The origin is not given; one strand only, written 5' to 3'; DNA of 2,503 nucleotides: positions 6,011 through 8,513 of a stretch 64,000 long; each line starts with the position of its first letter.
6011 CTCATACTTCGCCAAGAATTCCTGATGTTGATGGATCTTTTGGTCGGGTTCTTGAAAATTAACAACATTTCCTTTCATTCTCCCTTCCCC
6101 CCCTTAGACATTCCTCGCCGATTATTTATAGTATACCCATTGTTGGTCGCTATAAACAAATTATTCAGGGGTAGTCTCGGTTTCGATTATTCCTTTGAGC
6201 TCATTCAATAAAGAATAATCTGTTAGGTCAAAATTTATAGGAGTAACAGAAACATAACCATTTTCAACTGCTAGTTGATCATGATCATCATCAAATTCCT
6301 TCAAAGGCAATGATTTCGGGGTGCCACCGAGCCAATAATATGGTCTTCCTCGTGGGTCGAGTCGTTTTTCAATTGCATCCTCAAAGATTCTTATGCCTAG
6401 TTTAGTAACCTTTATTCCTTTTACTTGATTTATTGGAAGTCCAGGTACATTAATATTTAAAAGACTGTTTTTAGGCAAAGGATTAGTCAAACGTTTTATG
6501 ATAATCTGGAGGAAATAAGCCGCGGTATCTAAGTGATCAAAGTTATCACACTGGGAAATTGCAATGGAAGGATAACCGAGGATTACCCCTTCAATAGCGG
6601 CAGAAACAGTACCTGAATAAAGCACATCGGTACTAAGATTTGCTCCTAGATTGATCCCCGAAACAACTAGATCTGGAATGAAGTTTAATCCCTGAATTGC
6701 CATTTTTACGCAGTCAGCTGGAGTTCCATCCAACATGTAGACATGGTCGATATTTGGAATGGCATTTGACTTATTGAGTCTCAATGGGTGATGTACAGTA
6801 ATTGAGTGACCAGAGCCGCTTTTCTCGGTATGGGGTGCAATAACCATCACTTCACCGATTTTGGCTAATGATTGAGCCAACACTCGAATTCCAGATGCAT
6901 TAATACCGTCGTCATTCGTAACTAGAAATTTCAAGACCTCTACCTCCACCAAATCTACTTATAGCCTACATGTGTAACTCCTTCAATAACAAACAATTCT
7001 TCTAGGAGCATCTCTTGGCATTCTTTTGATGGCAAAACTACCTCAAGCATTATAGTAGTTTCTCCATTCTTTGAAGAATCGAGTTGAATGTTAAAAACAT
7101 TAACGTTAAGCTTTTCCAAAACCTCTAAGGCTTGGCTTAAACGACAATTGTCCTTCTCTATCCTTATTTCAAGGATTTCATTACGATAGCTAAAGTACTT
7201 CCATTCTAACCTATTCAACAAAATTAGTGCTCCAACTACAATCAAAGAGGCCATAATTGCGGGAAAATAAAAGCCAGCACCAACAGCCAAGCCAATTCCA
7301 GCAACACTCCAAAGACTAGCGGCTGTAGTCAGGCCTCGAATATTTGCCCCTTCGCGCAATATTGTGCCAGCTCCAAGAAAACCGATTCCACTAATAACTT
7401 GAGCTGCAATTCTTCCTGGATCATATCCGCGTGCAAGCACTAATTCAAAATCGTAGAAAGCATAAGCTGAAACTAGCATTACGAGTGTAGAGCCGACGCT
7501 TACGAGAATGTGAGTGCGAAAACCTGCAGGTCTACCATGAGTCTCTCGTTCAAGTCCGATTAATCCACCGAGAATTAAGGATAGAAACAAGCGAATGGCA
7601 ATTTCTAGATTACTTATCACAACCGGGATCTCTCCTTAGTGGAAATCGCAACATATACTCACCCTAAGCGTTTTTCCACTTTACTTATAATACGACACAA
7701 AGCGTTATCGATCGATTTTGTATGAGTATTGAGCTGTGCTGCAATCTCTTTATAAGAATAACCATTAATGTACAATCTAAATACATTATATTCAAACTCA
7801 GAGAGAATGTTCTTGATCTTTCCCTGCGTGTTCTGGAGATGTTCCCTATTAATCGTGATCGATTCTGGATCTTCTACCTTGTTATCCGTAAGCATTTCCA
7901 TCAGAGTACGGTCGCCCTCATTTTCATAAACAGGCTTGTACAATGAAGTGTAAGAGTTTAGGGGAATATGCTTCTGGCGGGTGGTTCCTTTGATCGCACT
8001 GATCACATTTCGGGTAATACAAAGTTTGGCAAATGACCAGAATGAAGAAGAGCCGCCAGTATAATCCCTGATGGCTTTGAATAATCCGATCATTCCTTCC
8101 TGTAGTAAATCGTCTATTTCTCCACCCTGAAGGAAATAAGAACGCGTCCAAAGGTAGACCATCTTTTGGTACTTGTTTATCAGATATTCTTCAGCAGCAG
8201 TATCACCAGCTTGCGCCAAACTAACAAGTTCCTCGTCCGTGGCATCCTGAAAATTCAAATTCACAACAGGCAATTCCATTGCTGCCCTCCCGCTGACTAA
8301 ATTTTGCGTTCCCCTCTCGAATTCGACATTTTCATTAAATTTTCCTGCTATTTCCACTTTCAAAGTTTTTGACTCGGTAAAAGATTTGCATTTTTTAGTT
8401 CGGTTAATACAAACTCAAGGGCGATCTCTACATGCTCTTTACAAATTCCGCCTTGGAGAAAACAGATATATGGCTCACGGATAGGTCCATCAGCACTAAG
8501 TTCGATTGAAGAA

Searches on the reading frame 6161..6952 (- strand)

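Call 78: search_protein_families(library=pfam, proteins=[window:6161-6952:-], max_evalue=0.00001)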
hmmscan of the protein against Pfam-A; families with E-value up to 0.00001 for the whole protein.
window:6161-6952:- (263 aa): 1 family
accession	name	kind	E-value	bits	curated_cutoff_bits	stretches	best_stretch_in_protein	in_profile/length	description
PF01975.23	SurE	-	2.2e-62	210.7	22.1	1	10-190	2-187/189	Survival protein SurE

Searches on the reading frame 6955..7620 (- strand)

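Call 78: search_protein_families(library=pfam, proteins=[window:6955-7620:-], max_evalue=0.00001)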
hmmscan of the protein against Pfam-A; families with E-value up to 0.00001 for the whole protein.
window:6955-7620:- (221 aa): 1 family
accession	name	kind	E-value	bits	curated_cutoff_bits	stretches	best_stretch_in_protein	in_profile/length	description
PF02308.21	MgtC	-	4.8e-43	146.8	31.4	1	11-139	1-119/121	MgtC family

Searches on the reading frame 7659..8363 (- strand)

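Call 78: search_protein_families(library=pfam, proteins=[window:7659-8363:-], max_evalue=0.00001)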
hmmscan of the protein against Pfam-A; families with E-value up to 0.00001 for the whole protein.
window:7659-8363:- (234 aa): 2 families
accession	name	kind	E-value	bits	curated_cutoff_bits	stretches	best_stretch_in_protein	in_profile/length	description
PF04542.20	Sigma70_r2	-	5.5e-12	45.7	24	1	61-129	1-70/71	Sigma-70 region 2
PF08281.18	Sigma70_r4_2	-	1.4e-06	28.3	25.7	1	194-226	18-51/54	Sigma-70, region 4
